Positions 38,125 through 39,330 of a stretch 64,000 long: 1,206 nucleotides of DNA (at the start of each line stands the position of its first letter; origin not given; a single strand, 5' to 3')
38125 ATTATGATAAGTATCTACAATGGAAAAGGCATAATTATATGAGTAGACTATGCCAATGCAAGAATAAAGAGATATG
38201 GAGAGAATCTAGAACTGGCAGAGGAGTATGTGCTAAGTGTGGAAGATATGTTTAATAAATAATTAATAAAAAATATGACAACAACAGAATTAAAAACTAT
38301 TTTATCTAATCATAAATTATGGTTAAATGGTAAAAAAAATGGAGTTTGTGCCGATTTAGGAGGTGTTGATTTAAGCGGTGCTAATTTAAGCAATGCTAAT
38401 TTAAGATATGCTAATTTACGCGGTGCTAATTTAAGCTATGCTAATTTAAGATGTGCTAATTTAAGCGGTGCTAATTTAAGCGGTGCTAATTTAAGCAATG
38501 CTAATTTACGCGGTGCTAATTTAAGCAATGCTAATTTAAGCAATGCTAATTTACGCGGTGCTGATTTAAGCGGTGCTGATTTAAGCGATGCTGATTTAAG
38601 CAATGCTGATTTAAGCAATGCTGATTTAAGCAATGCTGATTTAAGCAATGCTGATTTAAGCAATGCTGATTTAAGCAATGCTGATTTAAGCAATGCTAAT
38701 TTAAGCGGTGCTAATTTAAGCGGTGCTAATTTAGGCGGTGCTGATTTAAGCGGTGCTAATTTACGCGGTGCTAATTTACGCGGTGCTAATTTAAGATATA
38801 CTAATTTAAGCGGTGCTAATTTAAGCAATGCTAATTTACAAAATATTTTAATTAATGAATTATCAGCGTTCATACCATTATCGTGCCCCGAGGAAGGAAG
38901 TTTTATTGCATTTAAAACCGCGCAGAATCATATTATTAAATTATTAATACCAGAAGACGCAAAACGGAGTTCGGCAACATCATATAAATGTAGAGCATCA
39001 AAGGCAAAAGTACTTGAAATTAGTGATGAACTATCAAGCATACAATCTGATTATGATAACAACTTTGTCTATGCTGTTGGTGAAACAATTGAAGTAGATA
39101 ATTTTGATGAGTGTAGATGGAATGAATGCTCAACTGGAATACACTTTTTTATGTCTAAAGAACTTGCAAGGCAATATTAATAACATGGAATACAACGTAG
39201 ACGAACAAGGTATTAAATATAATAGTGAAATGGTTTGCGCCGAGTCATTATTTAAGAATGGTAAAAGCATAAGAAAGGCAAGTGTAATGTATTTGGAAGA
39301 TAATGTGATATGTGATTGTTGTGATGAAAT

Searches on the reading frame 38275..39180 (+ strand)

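Call 11: search_protein_families(library=pfam, proteins=[window:38275-39180:+], max_evalue=0.01)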
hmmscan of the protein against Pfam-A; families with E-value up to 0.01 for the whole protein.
window:38275-39180:+ (301 aa): 6 families
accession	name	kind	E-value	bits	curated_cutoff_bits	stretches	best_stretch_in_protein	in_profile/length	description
PF00805.28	Pentapeptide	-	1.5e-73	242.2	20.2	6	56-95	1-40/40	Pentapeptide repeats (8 copies)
PF19062.5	DUF5758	-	1.3e-34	118.8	26.9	1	202-296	3-103/105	Family of unknown function (DUF5758)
PF13576.12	Pentapeptide_3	-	7.9e-25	87.3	27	3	68-106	6-47/48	Pentapeptide repeats (9 copies)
PF13599.13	Pentapeptide_4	-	4.3e-23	81.6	38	3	122-196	2-76/78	Pentapeptide repeat region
PF25296.1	Decapeptide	-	8.4e-11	42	45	3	77-141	6-70/74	Decapeptide repeat region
PF03120.22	DNA_ligase_OB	-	0.00083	19.6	32.9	0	71-91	21-41/79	NAD-dependent DNA ligase OB-fold domain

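Call 12: search_protein_families(library=phrogs, proteins=[window:38275-39180:+], max_evalue=0.001)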
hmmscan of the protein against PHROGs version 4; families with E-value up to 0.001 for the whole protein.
window:38275-39180:+ (301 aa): 14 families
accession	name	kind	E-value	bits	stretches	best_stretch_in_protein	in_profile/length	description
phrog_7713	-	unknown function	5.5e-53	178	4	1-70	4-74/103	-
phrog_923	-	unknown function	6.5e-48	164.2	2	2-118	768-886/990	-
phrog_31265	-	unknown function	4.4e-34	119.6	2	25-111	63-149/264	-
phrog_15350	-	unknown function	7.7e-33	115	2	61-190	149-279/494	-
phrog_30240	-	unknown function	2.4e-22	80.3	3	125-194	187-256/438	-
phrog_12514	-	unknown function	7.2e-22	79.1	2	26-136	134-244/287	-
phrog_9562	-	unknown function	4.7e-21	76.5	2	255-301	135-181/183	-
phrog_31567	-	unknown function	1.6e-17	64.9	1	155-184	47-76/151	-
phrog_7653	-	unknown function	9.7e-11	41.7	2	140-196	200-256/782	-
phrog_29553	-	unknown function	3.5e-08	34.1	0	40-54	19-33/63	-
phrog_37032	-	unknown function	5.5e-05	24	0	108-108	25-25/110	-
phrog_30747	-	unknown function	0.00022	21.3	1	26-144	9-127/431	-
phrog_16534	-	tail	0.00052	20.7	0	106-164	226-282/322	tail fiber protein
phrog_28766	-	tail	0.00063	19.2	0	43-111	156-224/472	tail fiber protein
